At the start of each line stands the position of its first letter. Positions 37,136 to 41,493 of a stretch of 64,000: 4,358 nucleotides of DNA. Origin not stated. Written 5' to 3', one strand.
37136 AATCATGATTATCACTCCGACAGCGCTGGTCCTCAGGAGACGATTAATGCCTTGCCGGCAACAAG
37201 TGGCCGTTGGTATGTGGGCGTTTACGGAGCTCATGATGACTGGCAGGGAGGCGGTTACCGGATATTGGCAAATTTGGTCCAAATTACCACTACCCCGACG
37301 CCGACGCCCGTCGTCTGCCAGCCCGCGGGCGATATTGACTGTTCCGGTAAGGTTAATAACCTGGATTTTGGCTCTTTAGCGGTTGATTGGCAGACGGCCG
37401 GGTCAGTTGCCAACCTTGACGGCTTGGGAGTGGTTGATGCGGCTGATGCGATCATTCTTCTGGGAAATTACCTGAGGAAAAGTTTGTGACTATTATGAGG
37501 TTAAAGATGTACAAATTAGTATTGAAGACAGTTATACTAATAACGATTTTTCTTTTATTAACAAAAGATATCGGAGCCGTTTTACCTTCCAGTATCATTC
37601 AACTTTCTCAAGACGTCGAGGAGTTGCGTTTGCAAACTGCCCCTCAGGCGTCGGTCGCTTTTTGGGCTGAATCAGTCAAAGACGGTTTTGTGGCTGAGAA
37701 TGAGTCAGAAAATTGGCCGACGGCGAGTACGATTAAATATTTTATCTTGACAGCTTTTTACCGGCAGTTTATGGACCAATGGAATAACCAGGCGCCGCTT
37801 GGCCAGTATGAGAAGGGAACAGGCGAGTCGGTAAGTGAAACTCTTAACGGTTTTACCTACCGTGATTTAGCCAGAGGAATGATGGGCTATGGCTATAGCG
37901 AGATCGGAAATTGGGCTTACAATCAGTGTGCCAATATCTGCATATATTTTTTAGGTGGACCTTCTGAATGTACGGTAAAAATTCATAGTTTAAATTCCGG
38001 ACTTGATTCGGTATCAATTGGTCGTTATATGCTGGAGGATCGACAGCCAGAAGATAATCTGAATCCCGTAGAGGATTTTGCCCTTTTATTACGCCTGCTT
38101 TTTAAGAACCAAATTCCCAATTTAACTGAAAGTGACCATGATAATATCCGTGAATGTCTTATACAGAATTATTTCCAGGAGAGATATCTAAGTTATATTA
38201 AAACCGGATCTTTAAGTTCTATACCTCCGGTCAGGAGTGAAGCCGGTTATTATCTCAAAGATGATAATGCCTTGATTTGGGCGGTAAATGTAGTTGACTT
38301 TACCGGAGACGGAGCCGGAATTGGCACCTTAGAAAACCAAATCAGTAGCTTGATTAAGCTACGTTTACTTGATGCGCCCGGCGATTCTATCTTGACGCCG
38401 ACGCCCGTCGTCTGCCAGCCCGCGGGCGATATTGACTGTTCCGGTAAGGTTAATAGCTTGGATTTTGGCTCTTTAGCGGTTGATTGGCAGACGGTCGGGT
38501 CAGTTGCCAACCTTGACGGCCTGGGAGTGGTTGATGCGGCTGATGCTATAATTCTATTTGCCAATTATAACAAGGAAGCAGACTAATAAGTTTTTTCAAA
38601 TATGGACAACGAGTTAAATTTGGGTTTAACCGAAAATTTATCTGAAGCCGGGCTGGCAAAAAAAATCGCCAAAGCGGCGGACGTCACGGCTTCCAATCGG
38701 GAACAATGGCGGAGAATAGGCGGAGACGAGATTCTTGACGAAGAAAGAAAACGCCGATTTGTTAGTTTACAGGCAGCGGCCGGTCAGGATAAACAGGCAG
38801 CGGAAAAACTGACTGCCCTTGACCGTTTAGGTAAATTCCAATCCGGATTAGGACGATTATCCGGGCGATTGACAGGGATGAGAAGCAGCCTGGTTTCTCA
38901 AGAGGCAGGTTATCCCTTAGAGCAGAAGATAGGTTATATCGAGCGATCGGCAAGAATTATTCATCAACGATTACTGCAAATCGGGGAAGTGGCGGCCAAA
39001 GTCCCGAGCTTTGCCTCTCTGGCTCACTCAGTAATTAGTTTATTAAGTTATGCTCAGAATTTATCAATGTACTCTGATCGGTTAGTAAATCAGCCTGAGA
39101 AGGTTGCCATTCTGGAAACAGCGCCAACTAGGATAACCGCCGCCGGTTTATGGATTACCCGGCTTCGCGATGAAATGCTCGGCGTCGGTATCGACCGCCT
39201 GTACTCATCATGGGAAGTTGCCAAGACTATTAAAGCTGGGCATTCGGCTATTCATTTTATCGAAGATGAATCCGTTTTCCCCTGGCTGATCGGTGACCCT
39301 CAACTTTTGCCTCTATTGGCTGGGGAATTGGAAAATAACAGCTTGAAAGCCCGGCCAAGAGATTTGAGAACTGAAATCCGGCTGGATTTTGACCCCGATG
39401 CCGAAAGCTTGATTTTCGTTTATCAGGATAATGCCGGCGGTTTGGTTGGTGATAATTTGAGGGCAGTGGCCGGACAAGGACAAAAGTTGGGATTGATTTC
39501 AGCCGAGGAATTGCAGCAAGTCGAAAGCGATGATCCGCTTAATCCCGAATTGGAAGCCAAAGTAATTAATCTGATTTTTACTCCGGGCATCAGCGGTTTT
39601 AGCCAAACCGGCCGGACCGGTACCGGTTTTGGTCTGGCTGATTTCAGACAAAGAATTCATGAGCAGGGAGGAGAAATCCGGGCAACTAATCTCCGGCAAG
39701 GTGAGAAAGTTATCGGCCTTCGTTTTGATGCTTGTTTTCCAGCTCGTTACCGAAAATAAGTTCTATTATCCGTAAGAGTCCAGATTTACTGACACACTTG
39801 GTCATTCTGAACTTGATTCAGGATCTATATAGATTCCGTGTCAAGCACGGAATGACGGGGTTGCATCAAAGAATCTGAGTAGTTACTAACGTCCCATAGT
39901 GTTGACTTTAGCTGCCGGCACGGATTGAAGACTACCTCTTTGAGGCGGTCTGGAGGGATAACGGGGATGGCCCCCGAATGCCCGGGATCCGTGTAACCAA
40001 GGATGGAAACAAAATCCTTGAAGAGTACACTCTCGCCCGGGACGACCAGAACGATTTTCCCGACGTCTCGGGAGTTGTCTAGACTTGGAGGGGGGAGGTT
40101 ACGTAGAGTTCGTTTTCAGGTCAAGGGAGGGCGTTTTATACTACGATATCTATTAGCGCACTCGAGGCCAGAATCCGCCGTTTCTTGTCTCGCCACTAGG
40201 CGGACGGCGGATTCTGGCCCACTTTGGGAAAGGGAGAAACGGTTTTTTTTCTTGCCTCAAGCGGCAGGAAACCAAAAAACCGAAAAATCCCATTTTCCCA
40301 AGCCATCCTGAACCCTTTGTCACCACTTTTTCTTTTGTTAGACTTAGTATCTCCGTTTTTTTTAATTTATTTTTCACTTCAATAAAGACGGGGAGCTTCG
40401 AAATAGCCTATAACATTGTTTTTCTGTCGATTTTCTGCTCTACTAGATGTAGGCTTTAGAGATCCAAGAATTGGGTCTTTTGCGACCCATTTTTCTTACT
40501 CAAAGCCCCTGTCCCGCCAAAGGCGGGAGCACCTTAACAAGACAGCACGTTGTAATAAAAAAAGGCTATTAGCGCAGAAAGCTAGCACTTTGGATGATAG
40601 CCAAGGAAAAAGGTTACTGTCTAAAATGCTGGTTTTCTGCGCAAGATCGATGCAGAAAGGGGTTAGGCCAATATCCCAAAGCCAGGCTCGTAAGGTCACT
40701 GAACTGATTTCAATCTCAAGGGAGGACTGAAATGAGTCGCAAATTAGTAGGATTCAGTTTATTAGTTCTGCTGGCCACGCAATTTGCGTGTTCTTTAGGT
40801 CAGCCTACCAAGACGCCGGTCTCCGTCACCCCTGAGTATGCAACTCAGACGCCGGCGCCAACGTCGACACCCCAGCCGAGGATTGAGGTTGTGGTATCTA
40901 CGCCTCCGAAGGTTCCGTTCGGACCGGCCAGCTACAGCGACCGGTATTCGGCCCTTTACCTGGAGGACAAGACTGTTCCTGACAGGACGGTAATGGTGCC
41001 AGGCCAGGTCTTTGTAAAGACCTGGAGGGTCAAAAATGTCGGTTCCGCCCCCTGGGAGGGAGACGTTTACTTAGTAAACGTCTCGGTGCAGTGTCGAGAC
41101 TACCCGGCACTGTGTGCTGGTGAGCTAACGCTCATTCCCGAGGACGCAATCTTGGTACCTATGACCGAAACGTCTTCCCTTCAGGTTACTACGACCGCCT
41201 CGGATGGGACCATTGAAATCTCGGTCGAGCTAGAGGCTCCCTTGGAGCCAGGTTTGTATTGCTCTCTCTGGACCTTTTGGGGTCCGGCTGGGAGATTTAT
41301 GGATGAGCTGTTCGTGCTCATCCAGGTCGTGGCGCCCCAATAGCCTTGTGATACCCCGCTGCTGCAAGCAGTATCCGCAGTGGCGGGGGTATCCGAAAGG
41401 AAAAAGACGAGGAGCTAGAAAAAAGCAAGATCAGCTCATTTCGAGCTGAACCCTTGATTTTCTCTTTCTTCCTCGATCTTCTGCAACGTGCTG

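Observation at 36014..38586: Dockerin-tagged secreted enzymes, including a freshly duplicated dockerin module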

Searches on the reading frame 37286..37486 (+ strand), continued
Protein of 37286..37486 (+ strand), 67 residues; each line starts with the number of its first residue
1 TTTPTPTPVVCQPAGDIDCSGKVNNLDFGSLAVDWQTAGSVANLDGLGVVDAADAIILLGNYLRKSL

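Call 58: list_cluster_members(proteins=[P0019, P0021, P0029, P0027, P0031, P0032, P0030, P0034, P0037, P0045])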
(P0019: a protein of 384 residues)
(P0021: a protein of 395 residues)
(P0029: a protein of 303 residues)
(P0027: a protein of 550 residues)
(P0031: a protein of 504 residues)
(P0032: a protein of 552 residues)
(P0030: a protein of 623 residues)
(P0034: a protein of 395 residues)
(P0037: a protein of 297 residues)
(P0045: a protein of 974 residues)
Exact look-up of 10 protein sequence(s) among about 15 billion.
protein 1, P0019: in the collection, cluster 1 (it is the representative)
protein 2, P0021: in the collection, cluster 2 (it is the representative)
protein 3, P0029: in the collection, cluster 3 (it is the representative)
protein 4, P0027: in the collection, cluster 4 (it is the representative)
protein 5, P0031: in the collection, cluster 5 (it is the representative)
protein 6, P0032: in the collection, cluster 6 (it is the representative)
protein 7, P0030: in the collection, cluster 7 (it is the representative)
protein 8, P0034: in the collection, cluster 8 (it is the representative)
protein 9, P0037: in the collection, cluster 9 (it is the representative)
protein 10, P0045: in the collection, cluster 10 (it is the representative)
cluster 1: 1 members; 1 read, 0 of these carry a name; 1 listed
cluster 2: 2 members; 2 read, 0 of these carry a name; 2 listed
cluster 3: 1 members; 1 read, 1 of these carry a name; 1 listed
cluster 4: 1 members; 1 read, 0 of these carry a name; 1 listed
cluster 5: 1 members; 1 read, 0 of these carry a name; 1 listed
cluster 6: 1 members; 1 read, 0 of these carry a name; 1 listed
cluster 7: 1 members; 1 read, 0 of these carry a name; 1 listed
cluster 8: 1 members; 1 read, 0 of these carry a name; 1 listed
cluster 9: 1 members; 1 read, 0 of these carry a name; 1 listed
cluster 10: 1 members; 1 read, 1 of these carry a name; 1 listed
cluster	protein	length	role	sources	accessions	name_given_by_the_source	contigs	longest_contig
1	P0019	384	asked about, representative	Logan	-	-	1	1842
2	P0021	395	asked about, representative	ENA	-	-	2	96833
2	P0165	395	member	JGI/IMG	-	-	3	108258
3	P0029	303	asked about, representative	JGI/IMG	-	hypothetical protein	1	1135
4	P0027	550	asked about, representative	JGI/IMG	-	-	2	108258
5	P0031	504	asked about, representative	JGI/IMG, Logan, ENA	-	-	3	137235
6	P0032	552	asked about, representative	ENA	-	-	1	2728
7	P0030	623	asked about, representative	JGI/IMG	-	-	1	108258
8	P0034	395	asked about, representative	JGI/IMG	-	-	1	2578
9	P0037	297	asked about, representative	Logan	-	-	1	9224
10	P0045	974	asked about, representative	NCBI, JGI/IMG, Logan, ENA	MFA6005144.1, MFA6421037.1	MAG: PQQ-binding-like beta-propeller repeat protein [Patescibacteria group bacterium] | hypothetical protein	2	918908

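Call 59: find_encoding_contigs(protein=P0027, flank=10000, max_places=2)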
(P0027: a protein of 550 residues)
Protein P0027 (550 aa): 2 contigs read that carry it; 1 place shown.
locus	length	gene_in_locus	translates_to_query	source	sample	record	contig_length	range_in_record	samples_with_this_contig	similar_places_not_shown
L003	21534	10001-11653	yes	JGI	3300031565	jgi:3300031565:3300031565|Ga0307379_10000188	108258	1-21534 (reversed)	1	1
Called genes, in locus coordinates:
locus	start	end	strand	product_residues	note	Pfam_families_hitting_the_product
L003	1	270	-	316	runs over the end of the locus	-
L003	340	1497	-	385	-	-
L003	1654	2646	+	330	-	-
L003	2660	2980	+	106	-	-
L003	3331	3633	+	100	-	PF00376:MerR, PF12728:HTH_17, PF13411:MerR_1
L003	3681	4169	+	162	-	-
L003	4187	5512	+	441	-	PF05048:NosD (weak)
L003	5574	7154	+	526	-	PF19815:DUF6298, PF12904:Collagen_bind_2 (weak)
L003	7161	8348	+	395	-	PF00144:Beta-lactamase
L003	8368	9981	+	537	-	-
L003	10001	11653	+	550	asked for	PF22842:Pel9A-like_beta_helix, PF07602:DUF1565 (weak), PF13229:Beta_helix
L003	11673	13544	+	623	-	PF22842:Pel9A-like_beta_helix (weak)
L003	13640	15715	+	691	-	-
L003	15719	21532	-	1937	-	?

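Call 76: find_related_loci(query=A5, collection=metagenome_contigs, flank=10000)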
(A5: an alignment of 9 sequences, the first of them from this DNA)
Query A5 (65 aa) in metagenome_contigs; peptide patterns used: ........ (x = any residue, [..] = any of these).
51 stretches matched a pattern; 4 encode a relative of the query (tblastn E <= 1e-3); 4 distinct loci.
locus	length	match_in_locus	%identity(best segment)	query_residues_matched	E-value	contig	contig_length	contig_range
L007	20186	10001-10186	53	1-61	6e-18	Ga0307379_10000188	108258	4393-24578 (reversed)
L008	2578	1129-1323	49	1-64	4e-16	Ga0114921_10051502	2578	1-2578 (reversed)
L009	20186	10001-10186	51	1-63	7e-16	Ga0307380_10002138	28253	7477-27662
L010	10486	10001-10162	50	7-60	2e-13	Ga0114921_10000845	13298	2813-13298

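Call 79: search_protein_families(library=pfam, proteins=[L009:2375-8092:-, L003:15722-21532:-, L007:776-2341:-, L007:2367-3314:-, L007:3387-4565:-, L007:4695-5687:+, L009:12322-14223:-, L010:5248-7158:-, L007:16678-18756:+], max_evalue=0.01)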
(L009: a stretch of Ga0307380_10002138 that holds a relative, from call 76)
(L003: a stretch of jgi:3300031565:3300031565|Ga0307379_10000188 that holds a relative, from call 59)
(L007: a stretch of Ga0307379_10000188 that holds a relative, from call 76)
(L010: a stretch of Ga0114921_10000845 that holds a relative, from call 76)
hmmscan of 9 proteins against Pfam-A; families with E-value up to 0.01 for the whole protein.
L009:2375-8092:- (1906 aa): 12 families
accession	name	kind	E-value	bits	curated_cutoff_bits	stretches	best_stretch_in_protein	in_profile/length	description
PF13632.12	Glyco_trans_2_3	-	7.9e-17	62.2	27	1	722-899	38-188/198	Glycosyl transferase family group 2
PF13641.12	Glyco_tranf_2_3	-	1.4e-15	58.4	27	2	706-822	112-229/230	Glycosyltransferase like family 2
PF00535.33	Glycos_transf_2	-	5.9e-15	56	23.3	1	484-624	1-105/168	Glycosyl transferase family 2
PF13518.12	HTH_28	-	1.6e-12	47.7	25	2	17-53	2-38/52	Helix-turn-helix domain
PF13384.12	HTH_23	-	4.5e-11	42.7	24.6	2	16-53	6-43/50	Homeodomain-like domain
PF01527.26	HTH_Tnp_1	-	3.3e-09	37.3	24.1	1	10-59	5-55/75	Transposase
PF13551.12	HTH_29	-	1.2e-06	28.9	28.1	0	19-52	3-37/64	Winged helix-turn helix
PF13565.12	HTH_32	-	1.5e-06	29.1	33.7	0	43-122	1-73/73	Homeodomain-like domain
PF13506.12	Glyco_transf_21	-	5.4e-06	26.4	21.7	1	751-821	97-173/174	Glycosyl transferase family 21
PF01710.22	HTH_Tnp_IS630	-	0.00015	22.3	21.3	0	19-62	10-53/119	Transposase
PF02796.21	HTH_7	-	0.00018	22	23.8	0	156-182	14-40/45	Helix-turn-helix domain of resolvase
PF13022.12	HTH_Tnp_1_2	-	0.001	19.6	27.9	0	166-194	29-55/122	Helix-turn-helix of insertion element transposase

L003:15722-21532:- (1937 aa): 3 families
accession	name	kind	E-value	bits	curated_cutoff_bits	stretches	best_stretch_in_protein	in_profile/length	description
PF13385.13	Laminin_G_3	-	8.1e-115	380.3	27.6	5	810-969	1-151/151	Concanavalin A-like lectin/glucanases superfamily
PF02210.31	Laminin_G_2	-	1.5e-14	55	22.9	0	277-337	39-99/126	Laminin G domain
PF00354.24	Pentaxin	-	3.8e-07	30.4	25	0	1140-1227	81-170/194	Pentaxin family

L007:776-2341:- (522 aa): 0 families

L007:2367-3314:- (316 aa): 0 families

L007:3387-4565:- (393 aa): 0 families

L007:4695-5687:+ (331 aa): 1 family
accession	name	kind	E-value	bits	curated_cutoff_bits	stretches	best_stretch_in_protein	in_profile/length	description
PF06825.17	HSBP1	-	0.00011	22.4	28.6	1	87-123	2-38/51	Heat shock factor binding protein 1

L009:12322-14223:- (634 aa): 4 families
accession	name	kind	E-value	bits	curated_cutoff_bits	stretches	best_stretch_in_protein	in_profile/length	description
PF04389.22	Peptidase_M28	-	2.6e-30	106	21.3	1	248-445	1-184/193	Peptidase family M28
PF00404.24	Dockerin_1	-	0.00018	22.1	22.9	1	489-531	1-49/57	Dockerin type I domain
PF01546.33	Peptidase_M20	-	0.0002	21.7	24.6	1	278-349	30-100/206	Peptidase family M20/M25/M40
PF00036.39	EF-hand_1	-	0.00042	20.1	25.4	0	491-509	10-28/29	EF hand domain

L010:5248-7158:- (637 aa): 4 families
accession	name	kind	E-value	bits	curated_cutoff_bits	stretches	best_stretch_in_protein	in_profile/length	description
PF00012.26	HSP70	-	3.2e-251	835.2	20.6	1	7-602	1-599/599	Hsp70 protein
PF06723.19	MreB_Mbl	-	3.7e-16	59.3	27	1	134-372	92-316/327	MreB/Mbl protein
PF02782.22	FGGY_C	-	0.00069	19.9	27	1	297-377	119-196/198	FGGY family of carbohydrate kinases, C-terminal domain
PF22128.2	Alp7A_like_C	-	0.0023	18.2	22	0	190-272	3-79/156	Alp7A C-terminal domain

L007:16678-18756:+ (693 aa): 0 families
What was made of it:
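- The giant protein next to the related array has five Laminin_G_3 lectin-like domains (call 79).
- Tried and rejected: They contain Laminin_G_3 or glycosyltransferase/transposase domains and no cohesin (call 79).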

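Call 85: search_protein_families(library=pfam, alignment_id=A6, max_evalue=0.0001)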
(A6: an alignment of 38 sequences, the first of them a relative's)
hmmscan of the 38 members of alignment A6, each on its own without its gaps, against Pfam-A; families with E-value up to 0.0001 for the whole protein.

A. member 1, P0019 (384 aa): 1 family
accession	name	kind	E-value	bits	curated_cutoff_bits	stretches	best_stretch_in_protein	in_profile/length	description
PF01436.27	NHL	-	2.1e-13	50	20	0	156-173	3-19/28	NHL repeat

B. families by the number of members that match (of 38 scanned): 39 families (the first 25 are shown)
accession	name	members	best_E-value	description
PF00404.24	Dockerin_1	12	2.1e-22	Dockerin type I domain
PF13229.12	Beta_helix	7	3.9e-24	Right handed beta helix region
PF13570.13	Beta-prop_ACSF4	4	3.3e-20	Beta-alanine-activating enzyme, beta-propeller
PF13360.13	PQQ_2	3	1.1e-28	Outer membrane protein assembly factor BamB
PF13517.12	FG-GAP_3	2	5.4e-22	FG-GAP-like repeat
PF00150.24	Cellulase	2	9e-21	Cellulase (glycosyl hydrolase family 5)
PF01229.23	Glyco_hydro_39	2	9.6e-11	Glycosyl hydrolases family 39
PF07602.17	DUF1565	2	8.6e-08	Protein of unknown function (DUF1565)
PF02156.21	Glyco_hydro_26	1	1.6e-52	Glycosyl hydrolase family 26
PF00144.29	Beta-lactamase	1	1.5e-26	Beta-lactamase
PF00722.28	Glyco_hydro_16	1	4.4e-26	Glycosyl hydrolases family 16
PF13290.12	CHB_HEX_C_1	1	2.3e-19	Chitobiase/beta-hexosaminidase C-terminal domain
PF13287.12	Fn3_assoc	1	1.3e-18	Fn3 associated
PF04015.17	DUF362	1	4.8e-16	Domain of unknown function (DUF362)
PF25275.1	Golvesin_C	1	1.8e-15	Golvesin C-terminal domain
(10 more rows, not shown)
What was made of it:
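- Cargo of 38 Cys-type proteins includes beta-helix, GH5, GH16, GH26, GH39, beta-lactamase and M12 peptidase domains (call 85).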

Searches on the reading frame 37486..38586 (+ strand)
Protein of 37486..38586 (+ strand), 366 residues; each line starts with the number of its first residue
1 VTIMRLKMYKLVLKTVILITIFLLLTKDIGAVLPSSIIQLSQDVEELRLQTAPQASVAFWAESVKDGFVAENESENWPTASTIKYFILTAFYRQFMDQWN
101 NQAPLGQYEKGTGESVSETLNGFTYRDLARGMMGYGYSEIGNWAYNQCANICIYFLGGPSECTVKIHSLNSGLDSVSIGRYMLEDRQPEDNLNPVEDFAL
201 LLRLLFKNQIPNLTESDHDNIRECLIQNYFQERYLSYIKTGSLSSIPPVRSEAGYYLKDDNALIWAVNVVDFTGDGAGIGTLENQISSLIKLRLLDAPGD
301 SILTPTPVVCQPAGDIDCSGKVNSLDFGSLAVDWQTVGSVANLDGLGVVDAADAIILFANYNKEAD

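Call 3: search_protein_families(library=pfam, proteins=[window:37486-38586:+], max_evalue=1)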
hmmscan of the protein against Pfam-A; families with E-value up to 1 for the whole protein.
window:37486-38586:+ (366 aa): 1 family
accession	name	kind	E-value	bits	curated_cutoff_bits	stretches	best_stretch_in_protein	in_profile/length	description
PF13354.11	Beta-lactamase2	-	2.9e-12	46.8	22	1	62-267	5-212/214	Beta-lactamase enzyme family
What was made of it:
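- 37486..38586 (+): Gene B. The longest ORF starts at GTG 37486 (366 aa). The likely start is ATG 37507 (359 aa), with GAGG 6 nt upstream. It consists of a signal-like N-terminus, a beta-lactamase-like serine hydrolase domain (S-T-I-K and K-T-G motifs present) and a dockerin tail. Pfam Beta-lactamase2 2.9e-12, residues 62-267 (call 3).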

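Call 6: search_protein_families(library=ncbifam, proteins=[window:37486-38586:+], max_evalue=10)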
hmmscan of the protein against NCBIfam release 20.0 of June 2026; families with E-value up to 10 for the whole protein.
window:37486-38586:+ (366 aa): 0 families

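Call 47: search_solved_structures(query=window:37486-38586:+, max_evalue=0.01)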
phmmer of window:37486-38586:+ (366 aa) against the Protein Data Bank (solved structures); distinct sequences matched with E-value up to 0.01: 0.
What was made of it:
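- On Class A beta-lactamase-like serine hydrolase (cargo of B): No PDB relative was found by single-sequence search (call 47).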

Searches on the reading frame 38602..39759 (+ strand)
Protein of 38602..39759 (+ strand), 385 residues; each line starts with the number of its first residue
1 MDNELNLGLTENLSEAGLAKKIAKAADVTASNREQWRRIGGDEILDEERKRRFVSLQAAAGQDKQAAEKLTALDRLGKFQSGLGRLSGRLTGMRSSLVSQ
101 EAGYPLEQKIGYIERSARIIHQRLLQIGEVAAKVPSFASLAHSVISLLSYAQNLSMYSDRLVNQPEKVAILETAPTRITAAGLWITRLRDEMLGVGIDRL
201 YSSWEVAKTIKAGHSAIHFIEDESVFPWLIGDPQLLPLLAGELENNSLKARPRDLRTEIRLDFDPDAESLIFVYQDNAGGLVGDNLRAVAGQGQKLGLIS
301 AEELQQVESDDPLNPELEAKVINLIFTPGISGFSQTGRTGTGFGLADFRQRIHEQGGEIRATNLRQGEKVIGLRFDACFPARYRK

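Call 3: search_protein_families(library=pfam, proteins=[window:38602-39759:+], max_evalue=1)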
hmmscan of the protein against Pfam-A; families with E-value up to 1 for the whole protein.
window:38602-39759:+ (385 aa): 1 family
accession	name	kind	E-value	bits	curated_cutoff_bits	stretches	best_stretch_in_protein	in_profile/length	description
PF02518.31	HATPase_c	-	4.5e-05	24.3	26.4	1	231-370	1-103/111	Histidine kinase-, DNA gyrase B-, and HSP90-like ATPase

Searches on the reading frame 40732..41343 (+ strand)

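Call 19: search_protein_families(library=pfam, proteins=[window:40732-41343:+], max_evalue=0.01)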
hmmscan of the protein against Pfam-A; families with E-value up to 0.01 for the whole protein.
window:40732-41343:+ (203 aa): 1 family
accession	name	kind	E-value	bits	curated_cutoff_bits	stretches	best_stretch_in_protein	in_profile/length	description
PF16158.11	N_BRCA1_IG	-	3.8e-18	66.4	28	1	81-199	1-108/108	Ig-like domain from next to BRCA1 gene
